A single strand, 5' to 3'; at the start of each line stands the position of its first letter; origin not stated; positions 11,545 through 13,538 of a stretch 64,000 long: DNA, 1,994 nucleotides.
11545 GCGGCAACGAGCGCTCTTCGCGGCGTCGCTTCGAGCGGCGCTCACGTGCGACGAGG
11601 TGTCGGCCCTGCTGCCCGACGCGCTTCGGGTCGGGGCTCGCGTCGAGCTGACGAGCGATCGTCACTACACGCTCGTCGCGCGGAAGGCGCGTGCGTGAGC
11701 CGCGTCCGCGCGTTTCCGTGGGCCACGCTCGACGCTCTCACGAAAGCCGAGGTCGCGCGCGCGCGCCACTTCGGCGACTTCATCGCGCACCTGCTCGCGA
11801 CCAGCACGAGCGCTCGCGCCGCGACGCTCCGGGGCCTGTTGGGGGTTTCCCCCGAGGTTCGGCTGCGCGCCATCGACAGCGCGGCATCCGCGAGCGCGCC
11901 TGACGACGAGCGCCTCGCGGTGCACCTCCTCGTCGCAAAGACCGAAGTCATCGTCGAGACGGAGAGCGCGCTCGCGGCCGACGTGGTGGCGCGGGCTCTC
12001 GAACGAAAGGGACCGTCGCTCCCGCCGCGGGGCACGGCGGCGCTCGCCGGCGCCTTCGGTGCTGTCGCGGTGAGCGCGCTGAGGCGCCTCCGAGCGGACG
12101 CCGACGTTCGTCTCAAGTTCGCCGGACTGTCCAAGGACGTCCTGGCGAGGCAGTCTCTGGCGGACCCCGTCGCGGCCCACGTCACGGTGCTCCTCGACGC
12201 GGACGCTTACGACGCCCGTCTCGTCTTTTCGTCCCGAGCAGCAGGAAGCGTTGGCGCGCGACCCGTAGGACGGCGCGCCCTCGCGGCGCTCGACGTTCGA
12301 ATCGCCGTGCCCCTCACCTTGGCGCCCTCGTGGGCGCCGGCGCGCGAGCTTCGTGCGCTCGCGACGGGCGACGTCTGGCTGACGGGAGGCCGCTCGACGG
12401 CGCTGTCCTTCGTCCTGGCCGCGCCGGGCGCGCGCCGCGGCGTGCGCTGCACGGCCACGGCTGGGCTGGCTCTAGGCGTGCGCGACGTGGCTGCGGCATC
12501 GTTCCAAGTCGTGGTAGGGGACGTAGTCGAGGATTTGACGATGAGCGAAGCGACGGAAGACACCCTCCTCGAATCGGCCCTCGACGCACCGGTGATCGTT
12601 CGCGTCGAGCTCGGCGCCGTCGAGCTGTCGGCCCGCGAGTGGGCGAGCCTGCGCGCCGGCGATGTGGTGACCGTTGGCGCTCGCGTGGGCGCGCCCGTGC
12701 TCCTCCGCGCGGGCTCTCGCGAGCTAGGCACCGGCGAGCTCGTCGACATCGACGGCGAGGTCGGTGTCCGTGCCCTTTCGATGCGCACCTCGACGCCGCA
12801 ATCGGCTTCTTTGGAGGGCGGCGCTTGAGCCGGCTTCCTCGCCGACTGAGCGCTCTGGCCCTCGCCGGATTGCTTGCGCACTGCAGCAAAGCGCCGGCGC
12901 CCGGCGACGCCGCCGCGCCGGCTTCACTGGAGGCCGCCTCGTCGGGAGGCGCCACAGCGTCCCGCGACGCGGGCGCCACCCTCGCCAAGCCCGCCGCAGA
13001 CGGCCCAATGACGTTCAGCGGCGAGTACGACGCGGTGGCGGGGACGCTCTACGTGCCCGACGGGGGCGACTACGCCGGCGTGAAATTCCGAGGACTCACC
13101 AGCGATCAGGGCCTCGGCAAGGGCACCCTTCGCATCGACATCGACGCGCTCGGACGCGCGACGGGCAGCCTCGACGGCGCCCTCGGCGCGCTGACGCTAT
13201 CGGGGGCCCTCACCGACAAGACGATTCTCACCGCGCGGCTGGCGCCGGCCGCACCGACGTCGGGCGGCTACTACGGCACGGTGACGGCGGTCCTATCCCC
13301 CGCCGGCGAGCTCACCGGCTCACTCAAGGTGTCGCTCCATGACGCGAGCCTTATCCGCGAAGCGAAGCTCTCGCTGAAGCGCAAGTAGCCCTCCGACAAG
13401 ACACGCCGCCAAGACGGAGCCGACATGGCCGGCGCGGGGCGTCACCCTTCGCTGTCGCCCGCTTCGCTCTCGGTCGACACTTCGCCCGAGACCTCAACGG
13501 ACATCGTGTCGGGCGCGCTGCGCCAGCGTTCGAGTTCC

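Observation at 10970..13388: Orphan SctQ/FliN-like (SpoA) protein translationally coupled to a SAM methyltransferase and a lipoprotein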

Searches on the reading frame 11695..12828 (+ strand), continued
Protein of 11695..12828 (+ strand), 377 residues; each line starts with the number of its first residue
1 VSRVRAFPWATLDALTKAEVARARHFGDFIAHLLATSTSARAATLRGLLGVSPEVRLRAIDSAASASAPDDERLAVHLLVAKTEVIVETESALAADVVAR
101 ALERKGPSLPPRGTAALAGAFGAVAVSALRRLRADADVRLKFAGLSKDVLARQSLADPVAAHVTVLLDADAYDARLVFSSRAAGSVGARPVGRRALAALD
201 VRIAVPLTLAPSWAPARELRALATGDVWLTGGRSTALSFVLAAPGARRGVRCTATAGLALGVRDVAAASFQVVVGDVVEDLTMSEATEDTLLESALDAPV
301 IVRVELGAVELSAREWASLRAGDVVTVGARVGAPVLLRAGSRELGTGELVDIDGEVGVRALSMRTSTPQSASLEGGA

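Call 35: search_solved_structures(query=A1, max_evalue=1, show_alignments=2)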
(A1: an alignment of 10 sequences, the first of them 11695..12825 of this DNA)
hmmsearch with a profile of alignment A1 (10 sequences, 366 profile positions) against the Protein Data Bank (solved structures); distinct sequences matched with E-value up to 1: 10.
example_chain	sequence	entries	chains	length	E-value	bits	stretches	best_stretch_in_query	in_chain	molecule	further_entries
1o6a_A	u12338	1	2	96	8.4e-12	48.1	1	289-362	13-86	putative flagellar motor switch protein FliN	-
1yab_A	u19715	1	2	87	1e-11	47.8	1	289-362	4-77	chemotaxis protein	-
8umd_D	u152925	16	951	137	7.5e-09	38.4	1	289-362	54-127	Flagellar motor switch protein FliN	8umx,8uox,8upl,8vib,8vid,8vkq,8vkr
4yxb_A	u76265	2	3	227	8.3e-09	38.3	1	289-362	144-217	Flagellar motor switch protein FliM,Flagellar motor switch protein FliN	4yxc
3uep_A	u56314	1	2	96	1.4e-07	34.3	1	293-362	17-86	YscQ-C, type III secretion protein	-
5xrw_C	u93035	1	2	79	5.2e-06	29.1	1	299-364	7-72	FliY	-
4yxb_D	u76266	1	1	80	1e-05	28.1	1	302-362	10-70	FliM::FliN fragment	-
1o9y_A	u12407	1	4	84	0.0019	20.6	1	304-363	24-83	HRCQ2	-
5xrw_A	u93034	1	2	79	0.048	16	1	299-363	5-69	FliN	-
2byk_B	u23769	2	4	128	0.065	15.6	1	91-195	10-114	CHRAC-14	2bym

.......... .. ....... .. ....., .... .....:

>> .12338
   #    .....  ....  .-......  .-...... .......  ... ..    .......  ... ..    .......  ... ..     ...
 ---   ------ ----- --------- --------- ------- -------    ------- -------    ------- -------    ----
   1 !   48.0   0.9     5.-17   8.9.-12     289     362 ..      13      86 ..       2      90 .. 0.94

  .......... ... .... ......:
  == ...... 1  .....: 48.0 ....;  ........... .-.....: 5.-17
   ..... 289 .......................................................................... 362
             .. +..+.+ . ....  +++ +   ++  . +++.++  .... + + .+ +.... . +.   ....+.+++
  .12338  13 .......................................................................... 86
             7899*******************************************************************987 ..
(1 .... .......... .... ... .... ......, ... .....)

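Call 36: fold_search(model_id=the predicted structure, library=pdb)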
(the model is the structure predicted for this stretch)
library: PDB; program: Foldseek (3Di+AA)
matches with E <= 10: 559; with E <= 0.001: 31
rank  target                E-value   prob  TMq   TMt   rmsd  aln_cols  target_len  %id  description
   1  4yxc_B                2.8e-07  1.00  0.31  0.63   8.3       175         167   18  Complex of FliM(SPOA)::FliN fusion protein and FliH(APAR)::T4lysozyme fusion protein (released 2015-06-03)
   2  4yxb_B                8.3e-07  1.00  0.29  0.58   7.5       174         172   18  FliM(SPOA)::FliN fusion protein (released 2015-06-03)
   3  8wiw_7                8.8e-07  1.00  0.31  0.37  19.0       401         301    8  Cryo-EM structure of the flagellar C ring in the CW state (released 2024-09-04)
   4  4gc8_A                9.8e-07  1.00  0.35  0.64   4.3       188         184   11  Crystal structure of FliM middle domain from H. pylori (released 2013-05-08)
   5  8umd_C                1.3e-06  1.00  0.31  0.39  20.2       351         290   10  Cryo-EM structure of a single subunit of a Counterclockwise-locked form of the Salmonella enterica Typhimurium flagell (released 2024-01-24)
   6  4yxb_A                1.7e-06  1.00  0.27  0.57   8.2       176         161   19  FliM(SPOA)::FliN fusion protein (released 2015-06-03)
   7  4fq0_B                1.8e-06  1.00  0.34  0.64   4.2       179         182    9  Crystal structure of FliG-FliM complex from H. pylori (released 2013-05-08)
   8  8umx_C                1.9e-06  1.00  0.31  0.39  19.3       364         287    9  Cryo-EM structure of a single subunit of a Clockwise-locked form of the Salmonella enterica Typhimurium flagellar C-ri (released 2024-01-24)
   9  4fq0_A                2.5e-06  1.00  0.34  0.62   4.3       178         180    8  Crystal structure of FliG-FliM complex from H. pylori (released 2013-05-08)
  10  9n49_M                2.5e-06  1.00  0.31  0.38  20.6       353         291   10  C-ring - single subunit of the 34-mer CCW flagellar switch complex - FliF, FliG, FliM, and FliN from Salmonella (released 2025-03-12)
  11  8vib_M                3.8e-06  1.00  0.29  0.37  20.1       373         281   11  CW Flagellar Switch Complex - FliF, FliG, FliM, and FliN forming single subunit of the C-ring from Salmonella (released 2024-02-28)
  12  8wo5_B1               5.9e-06  1.00  0.31  0.39  21.3       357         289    9  Cryo-EM structure of the intact flagellar motor-hook complex in the CCW state (released 2024-09-04)
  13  4gc8_B                1.1e-05  1.00  0.32  0.62   5.1       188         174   10  Crystal structure of FliM middle domain from H. pylori (released 2013-05-08)
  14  8vid_M                1.6e-05  1.00  0.28  0.36  20.1       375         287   10  CW Flagellar Switch Complex with extra density - FliF, FliG, FliM, and FliN forming single subunit of the C-ring from  (released 2024-02-28)
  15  4fhr_A                1.7e-05  1.00  0.31  0.56   5.0       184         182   12  Crystal structure of the complex between the flagellar motor proteins FliG and FliM. (released 2012-08-22)
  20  5x0z_F                3.3e-05  1.00  0.35  0.64   4.3       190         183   10  Crystal structure of FliM-SpeE complex from H. pylori (released 2017-09-13)
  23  5x0z_E                4.2e-05  1.00  0.31  0.56   6.0       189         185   11  Crystal structure of FliM-SpeE complex from H. pylori (released 2017-09-13)
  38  3uep_A                6.0e-02  1.00  0.17  0.65   2.5        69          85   36  Crystal structure of YscQ-C from Yersinia pseudotuberculosis (released 2012-04-04)
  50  1o6a_A                3.4e-01  0.91  0.17  0.63   3.8        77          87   28  CRYSTAL STRUCTURE OF A C-TERMINAL FRAGMENT OF THE PUTATIVE FLAGELLAR MOTOR SWITCH PROTEIN FLIN (TM0680) FROM THERMOTOG (released 2003-11-11)
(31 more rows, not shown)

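Call 37: list_cluster_members(proteins=[P0001])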
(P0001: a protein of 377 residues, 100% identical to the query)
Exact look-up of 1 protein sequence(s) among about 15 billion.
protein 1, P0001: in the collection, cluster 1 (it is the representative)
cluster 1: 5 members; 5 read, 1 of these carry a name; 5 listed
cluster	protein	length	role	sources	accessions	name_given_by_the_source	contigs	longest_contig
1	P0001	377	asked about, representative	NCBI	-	-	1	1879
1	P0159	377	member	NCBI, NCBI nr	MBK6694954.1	MAG: FliM/FliN family flagellar motor switch protein [Myxococcales bacterium] | FliM/FliN family flagellar motor switch protein [Myxococcales bacterium]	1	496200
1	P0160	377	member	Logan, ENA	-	-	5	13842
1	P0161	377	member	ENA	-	-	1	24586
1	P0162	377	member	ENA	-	-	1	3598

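Call 60: search_protein_families(library=ncbifam, alignment_id=A1, max_evalue=0.01)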
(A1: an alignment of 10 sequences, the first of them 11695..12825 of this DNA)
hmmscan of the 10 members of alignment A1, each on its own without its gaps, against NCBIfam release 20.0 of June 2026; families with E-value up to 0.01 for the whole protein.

A. member 1, window:11695-12825:+ (377 aa): 6 families
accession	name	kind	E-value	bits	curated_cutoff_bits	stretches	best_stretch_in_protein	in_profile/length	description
TIGR02551.1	SpaO_YscQ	equivalog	1.1e-14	55.1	100.8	1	66-363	3-300/300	type III secretion system cytoplasmic ring protein SctQ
TIGR02480.1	fliN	equivalog_domain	2.3e-07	30.6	84.05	1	295-360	5-70/77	flagellar motor switch protein FliN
NF005956.0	PRK08035.1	equivalog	3e-07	30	230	1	297-359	250-312/323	YscQ/HrcQ family type III secretion apparatus protein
NF005995.1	PRK08119.1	equivalog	4.6e-05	23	218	1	285-362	291-368/376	flagellar motor switch phosphatase FliY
TIGR01397.1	fliM_switch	equivalog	0.00042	19.6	219.6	1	285-348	240-303/320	flagellar motor switch protein FliM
NF005275.1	PRK06782.1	equivalog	0.0011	17.8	681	1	295-359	447-511/516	flagellar motor switch protein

B. families by the number of members that match (of 10 scanned): 11 families
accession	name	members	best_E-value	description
TIGR02551.1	SpaO_YscQ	10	8.9e-22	type III secretion system cytoplasmic ring protein SctQ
TIGR02480.1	fliN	10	7.7e-16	flagellar motor switch protein FliN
NF005995.1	PRK08119.1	10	6.6e-12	flagellar motor switch phosphatase FliY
NF005275.1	PRK06782.1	10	7.9e-11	flagellar motor switch protein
NF005956.0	PRK08035.1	10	1.1e-08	YscQ/HrcQ family type III secretion apparatus protein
TIGR01397.1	fliM_switch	10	1.5e-07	flagellar motor switch protein FliM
NF006018.0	PRK08158.1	8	1.4e-07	YscQ/HrcQ family type III secretion apparatus protein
NF006272.1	PRK08432.1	8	5.2e-07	flagellar motor switch protein FliY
NF006273.1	PRK08433.1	6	3.6e-05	flagellar motor switch protein FliN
NF005276.0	PRK06788.1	3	0.0011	flagellar motor switch protein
NF004605.0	PRK05933.1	1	0.0078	type III secretion system protein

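Call 65: search_protein_families(library=phrogs, proteins=[window:11695-12825:+], max_evalue=0.01)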
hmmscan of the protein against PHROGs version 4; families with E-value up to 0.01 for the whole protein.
window:11695-12825:+ (377 aa): 0 families

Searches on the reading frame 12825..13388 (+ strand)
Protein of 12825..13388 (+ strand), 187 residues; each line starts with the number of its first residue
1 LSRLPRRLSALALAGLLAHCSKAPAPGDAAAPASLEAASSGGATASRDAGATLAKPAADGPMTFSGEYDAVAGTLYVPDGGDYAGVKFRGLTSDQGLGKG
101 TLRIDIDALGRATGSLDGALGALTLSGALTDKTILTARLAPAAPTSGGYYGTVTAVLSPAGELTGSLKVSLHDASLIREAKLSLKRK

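Call 7: search_protein_families(library=pfam, proteins=[window:12825-13388:+], max_evalue=0.1)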
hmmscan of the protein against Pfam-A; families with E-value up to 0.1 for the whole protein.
window:12825-13388:+ (187 aa): 0 families

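Call 8: search_protein_families(library=ncbifam, proteins=[window:12825-13388:+], max_evalue=0.1)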
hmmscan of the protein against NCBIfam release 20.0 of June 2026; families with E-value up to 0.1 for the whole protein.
window:12825-13388:+ (187 aa): 0 families

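Call 48: find_homologous_proteins(query=window:12825-13385:+, max_evalue=0.001)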
Query window:12825-13385:+ (187 aa): 7 proteins with E <= 0.001 among 8000 candidates.
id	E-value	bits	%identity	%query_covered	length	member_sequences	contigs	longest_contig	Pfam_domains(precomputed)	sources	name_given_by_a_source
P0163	5.3e-106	370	99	100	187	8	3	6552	-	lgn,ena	-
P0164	4.1e-30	123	43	99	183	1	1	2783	-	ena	-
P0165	1.1e-25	108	43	89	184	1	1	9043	-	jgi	jgi:hypothetical protein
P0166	9.7e-19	86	44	70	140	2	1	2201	-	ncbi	ncbi:MAG: hypothetical protein ABI551_18740, partial [Polyangiaceae bacterium]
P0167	3.6e-18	84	41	66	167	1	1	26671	-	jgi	jgi:hypothetical protein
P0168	1.3e-17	82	41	66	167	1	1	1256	-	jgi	jgi:hypothetical protein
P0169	1.8e-8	52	34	96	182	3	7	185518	-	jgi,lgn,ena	jgi:hypothetical protein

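Call 54: predict_structure(alignment_id=A2)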
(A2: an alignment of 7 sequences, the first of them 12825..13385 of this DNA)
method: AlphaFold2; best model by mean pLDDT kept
length: 187 residues; sequences in the alignment: 7
mean_pLDDT: 70.9   pTM: 0.58
mean pLDDT of the five models: 70.9, 70.1, 69.3, 68.5, 68.3
residues with pLDDT >= 90: 67; 70-90: 31; 50-70: 34; < 50: 55
segments of 3 or more residues with pLDDT < 50: 1-6, 14-23, 25-53
pLDDT, mean of each block of 10 residues (from residue 1): 47 46 46 41 42 59 91 56 51 65 95 93 95 94 82 94 92 71 92
secondary structure, 60 per line:
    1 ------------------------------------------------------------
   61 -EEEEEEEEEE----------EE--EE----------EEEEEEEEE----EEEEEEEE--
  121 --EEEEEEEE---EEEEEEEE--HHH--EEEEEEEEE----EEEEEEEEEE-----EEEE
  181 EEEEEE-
elements in order: E62-71 E98-106 E111-118 E123-130 E134-141 E149-157 E162-171 E177-186

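Call 56: fold_search(model_id=the predicted structure, library=pdb)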
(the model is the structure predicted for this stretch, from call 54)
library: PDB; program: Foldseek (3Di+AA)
matches with E <= 10: 984; with E <= 0.001: 1
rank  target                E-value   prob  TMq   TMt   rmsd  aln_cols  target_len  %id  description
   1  6cuj_A                3.9e-04  1.00  0.45  0.54   5.5       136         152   16  Crystal structure of the C-terminal domain of neisserial heparin binding antigen (NHBA) (released 2018-09-26)
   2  2w80_D                6.9e-03  1.00  0.38  0.29   6.1       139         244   13  Structure of a complex between Neisseria meningitidis factor H binding protein and CCPs 6-7 of human complement factor (released 2009-03-03)
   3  4ayd_D                7.6e-03  1.00  0.37  0.29   7.8       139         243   15  Structure of a complex between CCPs 6 and 7 of Human Complement Factor H and Neisseria meningitidis FHbp Variant 1 R10 (released 2012-11-07)
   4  4aye_F                1.2e-02  1.00  0.38  0.30   7.8       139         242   15  Structure of a complex between CCPs 6 and 7 of Human Complement Factor H and Neisseria meningitidis FHbp Variant 1 E28 (released 2012-11-07)
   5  4aye_C                1.4e-02  1.00  0.38  0.30   7.4       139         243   14  Structure of a complex between CCPs 6 and 7 of Human Complement Factor H and Neisseria meningitidis FHbp Variant 1 E28 (released 2012-11-07)
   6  7nru                  1.6e-02  1.00  0.37  0.30   6.1       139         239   15  Structure of a natural chimera of meningococcal factor H binding protein belonging to NL096 strain (released 2022-06-08)
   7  4ayn_B                1.9e-02  1.00  0.39  0.58   5.3       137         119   14  Structure of the C-terminal barrel of Neisseria meningitidis FHbp Variant 2 (released 2012-11-07)
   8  4ayd_C                1.9e-02  1.00  0.37  0.30   7.8       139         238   15  Structure of a complex between CCPs 6 and 7 of Human Complement Factor H and Neisseria meningitidis FHbp Variant 1 R10 (released 2012-11-07)
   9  4ayd_F                2.2e-02  1.00  0.38  0.30   6.0       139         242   13  Structure of a complex between CCPs 6 and 7 of Human Complement Factor H and Neisseria meningitidis FHbp Variant 1 R10 (released 2012-11-07)
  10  4ayn_A                2.8e-02  1.00  0.39  0.57   5.2       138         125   14  Structure of the C-terminal barrel of Neisseria meningitidis FHbp Variant 2 (released 2012-11-07)
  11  2w81_C                3.0e-02  1.00  0.38  0.30   6.0       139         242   13  Structure of a complex between Neisseria meningitidis factor H binding protein and CCPs 6-7 of human complement factor (released 2009-03-03)
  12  4aym_C                3.0e-02  1.00  0.37  0.30   7.0       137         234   15  Structure of a complex between CCPs 6 and 7 of Human Complement Factor H and Neisseria meningitidis FHbp Variant 3 P10 (released 2012-11-07)
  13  6rrr_B                3.0e-02  0.92  0.30  0.14   8.9       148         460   18  Crystal structure of the tyrosinase PvdP from Pseudomonas aeruginosa (released 2020-04-15)
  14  7lcv_C                3.1e-02  1.00  0.44  0.37   3.5       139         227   15  Factor H enhancing human antibody fragment (Fab) to meningococcal Factor H binding protein (released 2021-06-09)
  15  4z3t_A                3.1e-02  1.00  0.43  0.33   4.7       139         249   14  Meningococcal Factor H binding protein mutant L130R/G133D (released 2015-11-04)
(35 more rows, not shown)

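Call 65: search_protein_families(library=phrogs, proteins=[window:12825-13385:+], max_evalue=0.01)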
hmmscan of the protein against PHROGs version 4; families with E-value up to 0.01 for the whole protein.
window:12825-13385:+ (187 aa): 0 families
